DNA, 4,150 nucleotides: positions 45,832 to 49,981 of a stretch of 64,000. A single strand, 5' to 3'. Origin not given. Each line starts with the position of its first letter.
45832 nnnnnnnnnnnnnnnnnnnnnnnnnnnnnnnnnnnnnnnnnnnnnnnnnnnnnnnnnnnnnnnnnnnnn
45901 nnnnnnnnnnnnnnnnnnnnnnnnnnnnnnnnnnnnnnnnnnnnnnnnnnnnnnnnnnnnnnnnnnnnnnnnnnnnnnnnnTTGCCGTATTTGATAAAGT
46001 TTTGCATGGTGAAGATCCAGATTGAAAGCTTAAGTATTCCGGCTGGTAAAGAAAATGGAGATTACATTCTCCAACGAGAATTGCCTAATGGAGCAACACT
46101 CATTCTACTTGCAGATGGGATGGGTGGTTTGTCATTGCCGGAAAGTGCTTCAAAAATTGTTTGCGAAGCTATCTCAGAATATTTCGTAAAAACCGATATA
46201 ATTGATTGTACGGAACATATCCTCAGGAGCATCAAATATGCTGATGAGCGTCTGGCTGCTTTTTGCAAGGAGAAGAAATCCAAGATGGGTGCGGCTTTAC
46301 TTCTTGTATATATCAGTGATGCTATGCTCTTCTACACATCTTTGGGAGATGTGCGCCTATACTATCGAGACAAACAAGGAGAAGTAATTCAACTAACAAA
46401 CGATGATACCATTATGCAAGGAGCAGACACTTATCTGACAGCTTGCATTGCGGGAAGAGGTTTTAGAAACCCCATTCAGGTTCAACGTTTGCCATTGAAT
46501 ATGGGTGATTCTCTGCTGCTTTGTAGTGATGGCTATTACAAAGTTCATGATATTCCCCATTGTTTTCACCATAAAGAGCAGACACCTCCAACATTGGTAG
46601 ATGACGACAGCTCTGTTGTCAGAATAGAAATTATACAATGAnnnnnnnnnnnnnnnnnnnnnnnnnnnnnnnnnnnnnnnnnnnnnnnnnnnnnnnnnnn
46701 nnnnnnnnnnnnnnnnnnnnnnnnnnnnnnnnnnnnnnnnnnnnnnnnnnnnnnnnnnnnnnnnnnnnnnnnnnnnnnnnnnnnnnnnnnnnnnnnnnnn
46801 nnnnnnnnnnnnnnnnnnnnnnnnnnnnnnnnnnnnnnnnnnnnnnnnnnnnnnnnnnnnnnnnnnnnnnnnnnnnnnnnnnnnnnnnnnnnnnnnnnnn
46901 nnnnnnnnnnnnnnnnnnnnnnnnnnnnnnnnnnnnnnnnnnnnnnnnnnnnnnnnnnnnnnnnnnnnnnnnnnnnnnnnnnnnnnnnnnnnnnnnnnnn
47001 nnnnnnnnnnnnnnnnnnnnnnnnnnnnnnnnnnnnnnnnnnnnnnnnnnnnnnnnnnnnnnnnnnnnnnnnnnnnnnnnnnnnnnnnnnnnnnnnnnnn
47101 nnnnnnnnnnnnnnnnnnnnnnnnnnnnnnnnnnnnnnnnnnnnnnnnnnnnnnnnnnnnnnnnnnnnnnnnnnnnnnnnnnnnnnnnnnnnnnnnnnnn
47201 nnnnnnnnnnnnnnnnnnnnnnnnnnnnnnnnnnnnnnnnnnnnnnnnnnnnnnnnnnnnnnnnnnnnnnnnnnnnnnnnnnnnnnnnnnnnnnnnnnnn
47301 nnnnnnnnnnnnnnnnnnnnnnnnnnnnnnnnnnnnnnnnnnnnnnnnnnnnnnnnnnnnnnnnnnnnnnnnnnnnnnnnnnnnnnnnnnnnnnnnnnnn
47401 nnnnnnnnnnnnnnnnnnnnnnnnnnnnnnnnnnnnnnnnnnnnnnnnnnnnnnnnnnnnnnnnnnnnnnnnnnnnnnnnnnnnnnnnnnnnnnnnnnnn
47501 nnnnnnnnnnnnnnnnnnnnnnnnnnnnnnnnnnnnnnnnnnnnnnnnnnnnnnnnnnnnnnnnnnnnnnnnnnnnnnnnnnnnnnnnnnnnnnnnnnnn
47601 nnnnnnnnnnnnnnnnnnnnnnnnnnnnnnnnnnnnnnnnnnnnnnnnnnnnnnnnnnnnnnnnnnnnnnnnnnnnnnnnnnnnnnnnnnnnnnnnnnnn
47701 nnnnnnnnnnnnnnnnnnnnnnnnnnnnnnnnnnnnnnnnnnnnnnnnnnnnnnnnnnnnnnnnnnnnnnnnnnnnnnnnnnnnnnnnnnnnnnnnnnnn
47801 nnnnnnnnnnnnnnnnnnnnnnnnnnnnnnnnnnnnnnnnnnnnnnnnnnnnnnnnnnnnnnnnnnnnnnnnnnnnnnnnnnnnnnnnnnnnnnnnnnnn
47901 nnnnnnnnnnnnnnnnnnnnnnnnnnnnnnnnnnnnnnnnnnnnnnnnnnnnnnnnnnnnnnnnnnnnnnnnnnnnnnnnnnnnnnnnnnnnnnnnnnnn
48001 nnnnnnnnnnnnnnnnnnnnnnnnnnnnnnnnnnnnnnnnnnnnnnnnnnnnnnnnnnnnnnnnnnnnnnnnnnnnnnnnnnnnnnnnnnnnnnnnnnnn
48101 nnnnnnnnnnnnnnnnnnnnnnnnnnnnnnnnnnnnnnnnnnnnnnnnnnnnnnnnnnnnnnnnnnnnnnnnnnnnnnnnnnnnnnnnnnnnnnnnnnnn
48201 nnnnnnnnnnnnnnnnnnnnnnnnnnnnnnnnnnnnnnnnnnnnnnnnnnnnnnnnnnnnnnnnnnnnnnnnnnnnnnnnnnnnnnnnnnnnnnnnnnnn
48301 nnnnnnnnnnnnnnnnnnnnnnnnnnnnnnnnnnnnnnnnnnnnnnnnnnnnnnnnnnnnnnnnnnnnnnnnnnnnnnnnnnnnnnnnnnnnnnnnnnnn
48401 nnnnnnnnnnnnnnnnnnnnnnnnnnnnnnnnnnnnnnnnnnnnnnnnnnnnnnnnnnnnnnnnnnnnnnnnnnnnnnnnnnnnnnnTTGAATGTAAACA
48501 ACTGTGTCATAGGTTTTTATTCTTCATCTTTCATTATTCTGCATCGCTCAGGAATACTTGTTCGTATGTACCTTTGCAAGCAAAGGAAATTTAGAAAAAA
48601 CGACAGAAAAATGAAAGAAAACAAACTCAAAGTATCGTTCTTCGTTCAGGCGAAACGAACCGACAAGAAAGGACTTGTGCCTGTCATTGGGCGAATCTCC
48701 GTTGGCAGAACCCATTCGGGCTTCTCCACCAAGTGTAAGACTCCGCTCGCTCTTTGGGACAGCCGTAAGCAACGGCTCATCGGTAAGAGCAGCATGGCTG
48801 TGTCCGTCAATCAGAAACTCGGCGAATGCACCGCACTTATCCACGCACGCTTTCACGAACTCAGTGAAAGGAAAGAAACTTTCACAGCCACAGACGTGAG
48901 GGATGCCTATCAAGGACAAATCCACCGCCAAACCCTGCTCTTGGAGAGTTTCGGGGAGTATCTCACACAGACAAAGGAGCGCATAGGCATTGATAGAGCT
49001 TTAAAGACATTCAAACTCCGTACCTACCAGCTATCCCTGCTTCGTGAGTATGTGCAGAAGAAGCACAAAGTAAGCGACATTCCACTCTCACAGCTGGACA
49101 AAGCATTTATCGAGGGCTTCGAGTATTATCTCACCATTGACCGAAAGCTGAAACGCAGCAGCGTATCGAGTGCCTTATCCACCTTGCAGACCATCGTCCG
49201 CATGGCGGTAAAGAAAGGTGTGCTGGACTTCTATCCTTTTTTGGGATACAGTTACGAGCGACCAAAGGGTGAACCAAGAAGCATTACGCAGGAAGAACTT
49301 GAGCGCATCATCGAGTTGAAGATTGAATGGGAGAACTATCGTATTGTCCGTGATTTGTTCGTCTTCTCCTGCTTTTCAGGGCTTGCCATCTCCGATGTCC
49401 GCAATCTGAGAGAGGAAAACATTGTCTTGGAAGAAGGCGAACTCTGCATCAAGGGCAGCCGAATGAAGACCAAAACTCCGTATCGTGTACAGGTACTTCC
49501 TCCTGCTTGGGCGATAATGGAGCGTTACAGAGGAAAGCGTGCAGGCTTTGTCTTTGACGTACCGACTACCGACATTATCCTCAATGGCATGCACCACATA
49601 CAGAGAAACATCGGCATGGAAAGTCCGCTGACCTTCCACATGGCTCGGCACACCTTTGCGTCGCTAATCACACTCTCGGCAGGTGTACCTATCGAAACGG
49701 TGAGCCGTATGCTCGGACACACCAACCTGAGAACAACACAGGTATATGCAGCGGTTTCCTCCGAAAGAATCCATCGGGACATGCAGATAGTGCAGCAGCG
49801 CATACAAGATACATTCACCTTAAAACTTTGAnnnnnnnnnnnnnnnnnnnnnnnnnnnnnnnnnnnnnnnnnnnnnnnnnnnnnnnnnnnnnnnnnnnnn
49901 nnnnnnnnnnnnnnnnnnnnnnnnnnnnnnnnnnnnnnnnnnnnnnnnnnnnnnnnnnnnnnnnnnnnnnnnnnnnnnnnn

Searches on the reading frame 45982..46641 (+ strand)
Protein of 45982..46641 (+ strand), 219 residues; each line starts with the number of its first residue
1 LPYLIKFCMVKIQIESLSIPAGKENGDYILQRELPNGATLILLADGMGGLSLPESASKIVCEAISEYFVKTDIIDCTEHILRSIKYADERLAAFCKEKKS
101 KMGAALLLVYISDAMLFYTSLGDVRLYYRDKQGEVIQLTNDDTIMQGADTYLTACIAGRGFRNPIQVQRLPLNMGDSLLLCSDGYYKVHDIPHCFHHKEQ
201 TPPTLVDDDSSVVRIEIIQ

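Call 3: search_protein_families(library=pfam, proteins=[window:45982-46641:+], max_evalue=1)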
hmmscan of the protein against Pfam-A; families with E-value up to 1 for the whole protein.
window:45982-46641:+ (219 aa): 4 families
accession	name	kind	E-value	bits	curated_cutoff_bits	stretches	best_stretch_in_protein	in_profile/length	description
PF13672.11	PP2C_2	-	2.7e-16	60.2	24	1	20-186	7-175/209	Protein phosphatase 2C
PF07228.17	SpoIIE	-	5.2e-05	23.7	25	1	39-195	5-143/192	Stage II sporulation protein E (SpoIIE)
PF00564.30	PB1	-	0.19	12.1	23.6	1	121-142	39-60/84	PB1 domain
PF00481.26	PP2C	-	0.23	11.5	20.3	1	45-142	41-140/255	Protein phosphatase 2C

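Call 4: search_protein_families(library=padloc, proteins=[window:45982-46641:+], max_evalue=1)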
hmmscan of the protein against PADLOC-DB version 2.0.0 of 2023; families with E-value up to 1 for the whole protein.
window:45982-46641:+ (219 aa): 2 families
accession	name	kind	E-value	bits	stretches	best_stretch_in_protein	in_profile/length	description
PDLC04518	PDC-M21C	-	1.1e-05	22.8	1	36-218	28-221/243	-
PDLC04519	PDC-M21C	-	0.00047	17.8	1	150-216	148-203/224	-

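Call 5: search_protein_families(library=ncbifam, proteins=[window:45982-46641:+], max_evalue=1)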
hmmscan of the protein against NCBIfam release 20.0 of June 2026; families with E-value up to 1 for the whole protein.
window:45982-46641:+ (219 aa): 3 families
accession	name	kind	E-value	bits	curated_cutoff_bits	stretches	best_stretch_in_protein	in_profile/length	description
NF033484.1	Stp1_PP2C_phos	equivalog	4e-21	75.6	230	1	23-146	9-133/232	Stp1/IreP family PP2C-type Ser/Thr phosphatase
NF011149.0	PRK14559.1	equivalog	3.9e-10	39.1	374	1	40-146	413-525/642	serine/threonine phosphatase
NF033871.1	deAMP_SidD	subfamily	0.069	13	50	1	15-149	40-178/180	deAMPylase SidD family protein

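Call 12: find_homologous_proteins(query=window:45982-46641:+)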
Query window:45982-46641:+ (219 aa): 96 proteins with E <= 0.001 among 203 candidates.
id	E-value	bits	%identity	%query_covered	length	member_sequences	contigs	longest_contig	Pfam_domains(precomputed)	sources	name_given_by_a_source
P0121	3.6e-99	349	75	96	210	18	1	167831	PF13672.12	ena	-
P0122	7.7e-94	331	80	85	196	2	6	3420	PF13672.12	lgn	-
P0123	9.3e-94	331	74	95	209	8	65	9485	PF13672.12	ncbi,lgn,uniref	ncbi:PP2C family protein-serine/threonine phosphatase [Bacteroides heparinolyticus]|uniref:PP2C fami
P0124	2.0e-93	330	72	95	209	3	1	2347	PF13672.12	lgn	-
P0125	3.5e-93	329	75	96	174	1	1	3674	PF13672.12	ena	-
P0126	2.7e-92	326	71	96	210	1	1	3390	PF13672.12,PF07228.18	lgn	-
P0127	6.3e-85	302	66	96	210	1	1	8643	PF13672.12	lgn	-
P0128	2.3e-82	294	68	95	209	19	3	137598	PF13672.12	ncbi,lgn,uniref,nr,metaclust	ncbi:PP2C family protein-serine/threonine phosphatase [Porphyromonas gulae]|uniref:Serine/threonine 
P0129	1.6e-81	291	64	95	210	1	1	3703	PF13672.12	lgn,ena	-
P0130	1.6e-79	284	63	96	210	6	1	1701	PF13672.12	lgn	-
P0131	1.2e-69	252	53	95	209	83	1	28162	PF13672.12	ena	-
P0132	9.9e-67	243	54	95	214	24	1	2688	PF13672.12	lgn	-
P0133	2.6e-66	241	55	95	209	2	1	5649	PF13672.12,PF07228.18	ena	-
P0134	1.1e-65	239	53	96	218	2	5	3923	PF13672.12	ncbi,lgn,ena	-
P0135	1.3e-65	239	54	95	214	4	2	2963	PF13672.12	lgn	-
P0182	9.1e-27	112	35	90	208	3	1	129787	PF13672.12,PF00481.27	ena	-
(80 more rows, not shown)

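Call 14: find_encoding_contigs(protein=P0182, flank=6000, max_places=3)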
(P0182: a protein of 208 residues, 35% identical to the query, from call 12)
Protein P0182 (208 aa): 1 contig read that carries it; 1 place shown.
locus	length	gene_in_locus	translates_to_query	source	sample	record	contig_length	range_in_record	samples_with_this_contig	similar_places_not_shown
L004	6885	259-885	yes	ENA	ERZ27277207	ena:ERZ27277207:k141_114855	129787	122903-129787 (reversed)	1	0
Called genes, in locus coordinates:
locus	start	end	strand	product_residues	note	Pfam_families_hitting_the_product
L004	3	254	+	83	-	?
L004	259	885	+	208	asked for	PF00481:PP2C, PF13672:PP2C_2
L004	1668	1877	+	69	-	PF01381:HTH_3, PF13443:HTH_26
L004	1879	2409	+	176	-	-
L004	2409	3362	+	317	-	PF00929:RNase_T, PF16473:Rv2179c-like (faint)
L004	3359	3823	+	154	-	PF11185:DUF2971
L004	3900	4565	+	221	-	-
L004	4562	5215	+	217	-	PF27385:PM0109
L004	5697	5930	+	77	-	-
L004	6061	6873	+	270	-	PF02517:Rce1-like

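Call 21: search_solved_structures(query=window:46006-46641:+, max_evalue=0.01, show_alignments=2)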
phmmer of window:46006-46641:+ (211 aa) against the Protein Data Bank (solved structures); distinct sequences matched with E-value up to 0.01: 15.
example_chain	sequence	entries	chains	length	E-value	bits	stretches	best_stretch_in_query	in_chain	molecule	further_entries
1txo_A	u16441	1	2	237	4.7e-07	32.8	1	28-138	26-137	Putative Bacterial Enzyme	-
2cm1_A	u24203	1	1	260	6.3e-07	32.4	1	28-138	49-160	SERINE THREONINE PROTEIN PHOSPHATASE PSTP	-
5d2u_A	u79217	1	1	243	9e-07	31.9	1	32-178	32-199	Protein serin-threonin phosphatase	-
2j82_A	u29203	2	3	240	1.6e-06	31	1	32-178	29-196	PROTEIN SERINE-THREONINE PHOSPHATASE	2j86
5iti_A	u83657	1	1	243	1.7e-06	31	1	32-178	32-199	Protein serin-threonin phosphatase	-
2pk0_A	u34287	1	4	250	8.2e-06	28.8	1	16-137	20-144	Serine/threonine protein phosphatase Stp1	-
2y09_A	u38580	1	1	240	1.8e-05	27.7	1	32-178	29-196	PROTEIN SERIN-THREONIN PHOSPHATASE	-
2xzv_A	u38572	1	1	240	2e-05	27.5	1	32-177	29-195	PROTEIN SERIN-THREONIN PHOSPHATASE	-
6ihl_A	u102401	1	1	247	0.0002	24.2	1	31-137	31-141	Phosphorylated protein phosphatase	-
6ihv_A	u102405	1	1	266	0.00022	24.1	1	31-137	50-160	Phosphorylated protein phosphatase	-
6ihu_A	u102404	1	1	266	0.00024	23.9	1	31-138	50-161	Phosphorylated protein phosphatase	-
6ihw_A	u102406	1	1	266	0.00025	23.9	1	31-138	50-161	Phosphorylated protein phosphatase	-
5f1m_A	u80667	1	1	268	0.00025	23.9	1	31-137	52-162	Phosphorylated protein phosphatase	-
6ihs_A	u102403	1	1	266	0.00025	23.9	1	31-137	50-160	Phosphorylated protein phosphatase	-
6ihr_A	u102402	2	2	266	0.00025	23.9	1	31-137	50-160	Phosphorylated protein phosphatase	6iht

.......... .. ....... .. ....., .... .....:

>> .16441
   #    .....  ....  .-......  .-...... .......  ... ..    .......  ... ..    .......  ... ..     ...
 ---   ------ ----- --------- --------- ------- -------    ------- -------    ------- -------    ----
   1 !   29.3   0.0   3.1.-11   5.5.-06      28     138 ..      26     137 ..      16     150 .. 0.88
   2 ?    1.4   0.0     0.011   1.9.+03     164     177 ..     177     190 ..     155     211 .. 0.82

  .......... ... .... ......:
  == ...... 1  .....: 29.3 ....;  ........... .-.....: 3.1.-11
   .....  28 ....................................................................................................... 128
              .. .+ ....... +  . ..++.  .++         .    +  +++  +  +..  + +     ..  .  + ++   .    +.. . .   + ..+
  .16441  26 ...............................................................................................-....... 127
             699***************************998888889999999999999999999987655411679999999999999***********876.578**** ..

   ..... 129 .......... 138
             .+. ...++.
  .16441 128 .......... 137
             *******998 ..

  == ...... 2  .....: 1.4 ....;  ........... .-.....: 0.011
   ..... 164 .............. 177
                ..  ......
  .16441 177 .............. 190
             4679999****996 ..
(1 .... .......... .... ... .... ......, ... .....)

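Call 70: find_related_loci(query=A2, collection=metagenome_contigs, flank=3500)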
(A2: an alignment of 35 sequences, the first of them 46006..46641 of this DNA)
Query A2 (211 aa) in metagenome_contigs; peptide patterns used: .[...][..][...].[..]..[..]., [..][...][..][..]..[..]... (x = any residue, [..] = any of these).
600 stretches matched a pattern (row limit reached: there are more); 433 encode a relative of the query (tblastn E <= 1e-3); the best 80 are kept; 80 distinct loci.
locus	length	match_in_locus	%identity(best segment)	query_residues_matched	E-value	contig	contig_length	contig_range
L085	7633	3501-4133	98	1-211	1e-140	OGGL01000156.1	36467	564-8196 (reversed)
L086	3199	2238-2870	97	1-211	3e-145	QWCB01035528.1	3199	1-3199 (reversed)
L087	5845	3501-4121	50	2-209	1e-61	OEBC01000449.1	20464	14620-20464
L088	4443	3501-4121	49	2-209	1e-61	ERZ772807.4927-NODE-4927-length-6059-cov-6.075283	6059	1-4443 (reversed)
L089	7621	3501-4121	49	2-209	3e-61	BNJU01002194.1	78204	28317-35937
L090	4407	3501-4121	49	2-209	3e-61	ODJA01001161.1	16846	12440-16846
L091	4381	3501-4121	49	2-209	1e-60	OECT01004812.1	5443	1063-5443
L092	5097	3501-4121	49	2-209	2e-60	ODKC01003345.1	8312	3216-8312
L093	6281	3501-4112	47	2-198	6e-56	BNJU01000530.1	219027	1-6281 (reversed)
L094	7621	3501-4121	44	2-210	3e-54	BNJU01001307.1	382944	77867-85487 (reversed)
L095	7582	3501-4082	36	17-209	3e-37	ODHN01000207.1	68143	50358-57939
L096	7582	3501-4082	36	17-209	9e-37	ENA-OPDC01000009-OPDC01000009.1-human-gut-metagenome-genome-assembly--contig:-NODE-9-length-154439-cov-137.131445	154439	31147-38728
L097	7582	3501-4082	36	17-209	1e-36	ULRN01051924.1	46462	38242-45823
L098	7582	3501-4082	36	17-209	1e-36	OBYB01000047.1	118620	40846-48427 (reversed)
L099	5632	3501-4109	37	1-209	4e-36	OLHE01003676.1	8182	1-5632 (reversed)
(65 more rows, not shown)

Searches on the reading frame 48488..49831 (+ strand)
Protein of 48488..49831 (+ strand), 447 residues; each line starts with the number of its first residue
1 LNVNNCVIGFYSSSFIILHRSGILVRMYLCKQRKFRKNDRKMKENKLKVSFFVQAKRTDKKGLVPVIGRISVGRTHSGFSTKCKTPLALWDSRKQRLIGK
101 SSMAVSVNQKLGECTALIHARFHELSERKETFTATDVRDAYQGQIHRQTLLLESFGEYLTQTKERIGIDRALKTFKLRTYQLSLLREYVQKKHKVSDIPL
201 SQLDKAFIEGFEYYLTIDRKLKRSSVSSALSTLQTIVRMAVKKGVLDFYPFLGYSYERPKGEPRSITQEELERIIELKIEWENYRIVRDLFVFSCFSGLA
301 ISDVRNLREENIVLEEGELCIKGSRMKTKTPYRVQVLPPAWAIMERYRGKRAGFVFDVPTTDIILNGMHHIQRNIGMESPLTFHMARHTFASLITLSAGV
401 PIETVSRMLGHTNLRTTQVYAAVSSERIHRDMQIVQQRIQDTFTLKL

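Call 58: search_protein_families(library=pfam, proteins=[window:48488-49831:+], max_evalue=0.001)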
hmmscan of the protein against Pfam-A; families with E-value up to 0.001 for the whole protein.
window:48488-49831:+ (447 aa): 3 families
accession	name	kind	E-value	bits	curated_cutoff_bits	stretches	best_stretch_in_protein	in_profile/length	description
PF00589.27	Phage_integrase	-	8.2e-17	61.9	27.1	1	265-426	2-171/172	Phage integrase family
PF13102.12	Phage_int_SAM_5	-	7.5e-13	49.1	22.3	1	155-250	6-92/98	Phage integrase SAM-like domain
PF17293.8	Arm-DNA-bind_5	-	0.00035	21.5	22.6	1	52-136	2-85/87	Arm DNA-binding domain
